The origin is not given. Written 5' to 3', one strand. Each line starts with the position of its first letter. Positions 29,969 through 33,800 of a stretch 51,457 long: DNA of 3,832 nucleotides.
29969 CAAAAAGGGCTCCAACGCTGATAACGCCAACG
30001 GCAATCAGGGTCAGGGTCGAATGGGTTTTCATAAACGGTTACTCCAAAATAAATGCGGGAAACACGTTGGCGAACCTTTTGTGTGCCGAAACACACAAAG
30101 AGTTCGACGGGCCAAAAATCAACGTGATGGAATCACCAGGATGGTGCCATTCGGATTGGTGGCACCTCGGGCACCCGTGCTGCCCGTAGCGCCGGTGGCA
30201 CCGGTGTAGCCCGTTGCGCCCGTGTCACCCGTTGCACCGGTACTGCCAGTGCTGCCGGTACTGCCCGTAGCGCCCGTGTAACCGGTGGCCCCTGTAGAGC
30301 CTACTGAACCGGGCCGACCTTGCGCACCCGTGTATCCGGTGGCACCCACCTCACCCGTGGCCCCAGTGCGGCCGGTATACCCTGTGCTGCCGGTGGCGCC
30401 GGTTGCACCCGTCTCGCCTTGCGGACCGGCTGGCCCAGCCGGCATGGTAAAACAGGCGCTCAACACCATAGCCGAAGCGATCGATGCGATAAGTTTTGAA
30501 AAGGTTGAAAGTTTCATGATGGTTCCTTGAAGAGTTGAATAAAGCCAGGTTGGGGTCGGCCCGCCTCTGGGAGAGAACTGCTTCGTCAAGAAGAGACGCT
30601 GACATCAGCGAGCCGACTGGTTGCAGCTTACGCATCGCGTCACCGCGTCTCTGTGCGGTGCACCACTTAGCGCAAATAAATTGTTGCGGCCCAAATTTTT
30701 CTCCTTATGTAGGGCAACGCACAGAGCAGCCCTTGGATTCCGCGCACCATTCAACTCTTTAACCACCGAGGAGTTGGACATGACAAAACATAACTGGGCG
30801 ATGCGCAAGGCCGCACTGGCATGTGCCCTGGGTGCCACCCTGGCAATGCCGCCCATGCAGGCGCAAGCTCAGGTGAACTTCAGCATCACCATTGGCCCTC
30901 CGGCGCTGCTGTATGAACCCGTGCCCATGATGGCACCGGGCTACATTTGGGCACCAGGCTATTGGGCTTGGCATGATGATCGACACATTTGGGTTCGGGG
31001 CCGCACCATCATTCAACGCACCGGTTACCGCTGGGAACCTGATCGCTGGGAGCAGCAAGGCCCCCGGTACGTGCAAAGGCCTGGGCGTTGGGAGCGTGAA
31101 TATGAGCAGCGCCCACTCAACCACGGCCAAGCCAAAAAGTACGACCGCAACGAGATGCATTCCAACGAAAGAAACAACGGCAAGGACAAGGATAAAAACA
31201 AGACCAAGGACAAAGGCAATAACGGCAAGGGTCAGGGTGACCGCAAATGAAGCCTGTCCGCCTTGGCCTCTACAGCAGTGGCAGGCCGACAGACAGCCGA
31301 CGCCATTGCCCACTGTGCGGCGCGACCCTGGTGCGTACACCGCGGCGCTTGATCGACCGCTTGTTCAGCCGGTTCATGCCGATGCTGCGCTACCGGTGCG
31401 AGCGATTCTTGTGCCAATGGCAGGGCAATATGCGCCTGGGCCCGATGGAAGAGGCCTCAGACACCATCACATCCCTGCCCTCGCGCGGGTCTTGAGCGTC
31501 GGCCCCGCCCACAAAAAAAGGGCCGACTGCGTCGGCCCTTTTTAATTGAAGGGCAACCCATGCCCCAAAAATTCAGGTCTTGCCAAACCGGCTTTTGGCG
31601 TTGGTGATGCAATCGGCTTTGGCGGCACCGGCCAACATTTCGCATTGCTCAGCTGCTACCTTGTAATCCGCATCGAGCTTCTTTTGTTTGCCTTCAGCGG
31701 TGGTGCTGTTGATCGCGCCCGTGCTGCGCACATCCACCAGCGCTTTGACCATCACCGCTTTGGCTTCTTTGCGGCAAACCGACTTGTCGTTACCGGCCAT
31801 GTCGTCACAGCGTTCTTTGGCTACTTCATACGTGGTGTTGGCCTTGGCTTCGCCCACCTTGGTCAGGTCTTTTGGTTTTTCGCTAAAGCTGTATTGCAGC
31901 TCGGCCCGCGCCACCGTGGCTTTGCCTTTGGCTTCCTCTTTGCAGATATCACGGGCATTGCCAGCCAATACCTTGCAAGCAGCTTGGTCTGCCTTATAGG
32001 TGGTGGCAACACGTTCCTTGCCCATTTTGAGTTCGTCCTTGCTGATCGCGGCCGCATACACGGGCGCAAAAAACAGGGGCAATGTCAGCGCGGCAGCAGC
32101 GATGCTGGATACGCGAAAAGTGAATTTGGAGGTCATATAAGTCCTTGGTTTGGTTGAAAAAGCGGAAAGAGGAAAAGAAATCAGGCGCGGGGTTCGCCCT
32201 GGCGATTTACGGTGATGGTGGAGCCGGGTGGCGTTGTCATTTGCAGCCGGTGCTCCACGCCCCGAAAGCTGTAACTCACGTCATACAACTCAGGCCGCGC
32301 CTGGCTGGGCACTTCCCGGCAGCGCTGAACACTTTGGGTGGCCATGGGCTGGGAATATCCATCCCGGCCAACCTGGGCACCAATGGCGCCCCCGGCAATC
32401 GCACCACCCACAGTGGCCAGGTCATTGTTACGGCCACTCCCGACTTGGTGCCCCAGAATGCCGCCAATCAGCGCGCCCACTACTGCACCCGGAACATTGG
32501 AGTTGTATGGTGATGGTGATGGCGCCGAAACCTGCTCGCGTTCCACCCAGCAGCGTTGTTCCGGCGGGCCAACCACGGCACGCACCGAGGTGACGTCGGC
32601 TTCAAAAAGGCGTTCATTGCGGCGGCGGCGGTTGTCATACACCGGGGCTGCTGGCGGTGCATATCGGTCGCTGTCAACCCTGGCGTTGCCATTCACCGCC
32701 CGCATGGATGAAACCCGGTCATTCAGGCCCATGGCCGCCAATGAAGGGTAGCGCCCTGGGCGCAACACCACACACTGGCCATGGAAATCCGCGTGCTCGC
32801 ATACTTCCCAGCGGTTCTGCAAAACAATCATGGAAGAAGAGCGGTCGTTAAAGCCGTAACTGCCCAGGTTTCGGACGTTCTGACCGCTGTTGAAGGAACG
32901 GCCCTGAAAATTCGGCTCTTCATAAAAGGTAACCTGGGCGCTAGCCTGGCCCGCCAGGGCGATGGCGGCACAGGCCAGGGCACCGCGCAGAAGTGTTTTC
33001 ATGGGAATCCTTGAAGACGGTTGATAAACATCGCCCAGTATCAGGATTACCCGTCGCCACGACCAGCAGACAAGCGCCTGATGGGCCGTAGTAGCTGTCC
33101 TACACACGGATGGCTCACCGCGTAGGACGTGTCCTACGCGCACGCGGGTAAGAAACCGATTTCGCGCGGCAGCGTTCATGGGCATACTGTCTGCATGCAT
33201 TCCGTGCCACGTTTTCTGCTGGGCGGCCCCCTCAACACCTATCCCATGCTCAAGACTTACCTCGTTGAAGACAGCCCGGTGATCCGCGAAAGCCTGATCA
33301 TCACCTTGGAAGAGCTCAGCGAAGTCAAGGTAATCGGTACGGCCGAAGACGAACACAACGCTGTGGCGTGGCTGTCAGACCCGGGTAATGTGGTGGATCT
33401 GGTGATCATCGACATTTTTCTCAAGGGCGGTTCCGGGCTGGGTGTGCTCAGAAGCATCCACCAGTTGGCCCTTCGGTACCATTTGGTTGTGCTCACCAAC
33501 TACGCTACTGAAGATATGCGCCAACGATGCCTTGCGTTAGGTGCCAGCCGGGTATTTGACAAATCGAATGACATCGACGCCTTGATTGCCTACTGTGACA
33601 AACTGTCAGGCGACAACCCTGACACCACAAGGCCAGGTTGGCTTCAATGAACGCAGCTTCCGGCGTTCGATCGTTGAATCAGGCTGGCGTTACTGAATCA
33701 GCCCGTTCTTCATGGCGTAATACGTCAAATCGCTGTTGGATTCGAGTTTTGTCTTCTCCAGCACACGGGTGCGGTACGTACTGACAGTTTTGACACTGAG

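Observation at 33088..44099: Island-specific 7-2-7 operator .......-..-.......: signature of an undescribed local regulon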

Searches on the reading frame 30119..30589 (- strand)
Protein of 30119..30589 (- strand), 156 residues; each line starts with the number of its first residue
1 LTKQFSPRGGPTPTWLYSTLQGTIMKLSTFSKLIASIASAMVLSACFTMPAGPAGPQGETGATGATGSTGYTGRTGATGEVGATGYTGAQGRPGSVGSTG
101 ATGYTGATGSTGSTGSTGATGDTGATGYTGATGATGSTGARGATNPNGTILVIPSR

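Call 28: search_protein_families(library=pfam, proteins=[window:30119-30589:-], max_evalue=0.00001)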
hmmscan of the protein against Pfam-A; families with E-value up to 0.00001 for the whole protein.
window:30119-30589:- (156 aa): 1 family
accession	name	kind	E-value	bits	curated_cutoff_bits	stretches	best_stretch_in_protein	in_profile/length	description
PF01391.23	Collagen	-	5.4e-16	58.5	27.2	2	51-106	3-58/60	Collagen triple helix repeat (20 copies)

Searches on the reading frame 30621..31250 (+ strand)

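Call 28: search_protein_families(library=pfam, proteins=[window:30621-31250:+], max_evalue=0.00001)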
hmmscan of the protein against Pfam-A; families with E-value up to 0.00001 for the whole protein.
window:30621-31250:+ (209 aa): 1 family
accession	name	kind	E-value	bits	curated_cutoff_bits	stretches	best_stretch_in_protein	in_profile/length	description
PF12779.12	WXXGXW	-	9.1e-08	32.5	18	0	106-128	2-24/26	WXXGXW repeat (2 copies)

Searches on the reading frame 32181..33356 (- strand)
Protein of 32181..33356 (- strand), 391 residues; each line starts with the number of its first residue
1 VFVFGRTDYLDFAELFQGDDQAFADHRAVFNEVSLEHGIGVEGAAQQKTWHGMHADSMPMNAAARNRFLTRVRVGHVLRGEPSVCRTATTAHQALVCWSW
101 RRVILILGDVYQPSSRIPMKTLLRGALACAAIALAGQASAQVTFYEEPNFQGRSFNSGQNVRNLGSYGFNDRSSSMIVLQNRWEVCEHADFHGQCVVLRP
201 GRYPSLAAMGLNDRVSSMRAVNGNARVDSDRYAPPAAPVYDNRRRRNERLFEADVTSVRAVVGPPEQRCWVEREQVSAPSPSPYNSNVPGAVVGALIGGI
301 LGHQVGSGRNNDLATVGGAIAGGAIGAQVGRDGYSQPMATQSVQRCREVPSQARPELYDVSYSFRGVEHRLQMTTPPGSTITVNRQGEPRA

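Call 6: search_protein_families(library=pfam, proteins=[window:32181-33356:-], max_evalue=0.01)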
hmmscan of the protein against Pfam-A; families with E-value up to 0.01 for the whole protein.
window:32181-33356:- (391 aa): 5 families
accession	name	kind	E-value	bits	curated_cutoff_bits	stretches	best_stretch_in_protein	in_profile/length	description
PF00030.24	Crystall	-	1.7e-21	76.5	25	1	141-221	1-82/82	Beta/Gamma crystallin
PF05433.20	Rick_17kDa_Anti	-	1.4e-07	31.7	24.2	1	290-330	2-43/43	Glycine zipper 2TM domain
PF03995.18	Inhibitor_I36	-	0.0003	21.1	21.1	1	144-197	15-68/69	Peptidase inhibitor family I36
PF08964.15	Crystall_3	-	0.0012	19.4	27.3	1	140-201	3-67/86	Beta/Gamma crystallin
PF13488.11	Gly-zipper_Omp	-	0.0095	16.3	25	1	290-331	2-40/46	Glycine zipper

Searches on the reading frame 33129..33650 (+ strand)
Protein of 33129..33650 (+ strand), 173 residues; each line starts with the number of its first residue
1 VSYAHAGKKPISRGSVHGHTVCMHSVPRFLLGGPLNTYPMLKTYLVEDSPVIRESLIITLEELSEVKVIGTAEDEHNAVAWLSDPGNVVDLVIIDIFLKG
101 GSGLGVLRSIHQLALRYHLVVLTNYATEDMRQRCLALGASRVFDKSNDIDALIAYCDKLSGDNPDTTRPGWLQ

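Call 6: search_protein_families(library=pfam, proteins=[window:33129-33650:+], max_evalue=0.01)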
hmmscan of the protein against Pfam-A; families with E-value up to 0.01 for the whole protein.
window:33129-33650:+ (173 aa): 1 family
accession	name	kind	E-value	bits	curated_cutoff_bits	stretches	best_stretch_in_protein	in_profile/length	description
PF00072.30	Response_reg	-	2e-16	60.6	30.2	1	45-154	3-108/111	Response regulator receiver domain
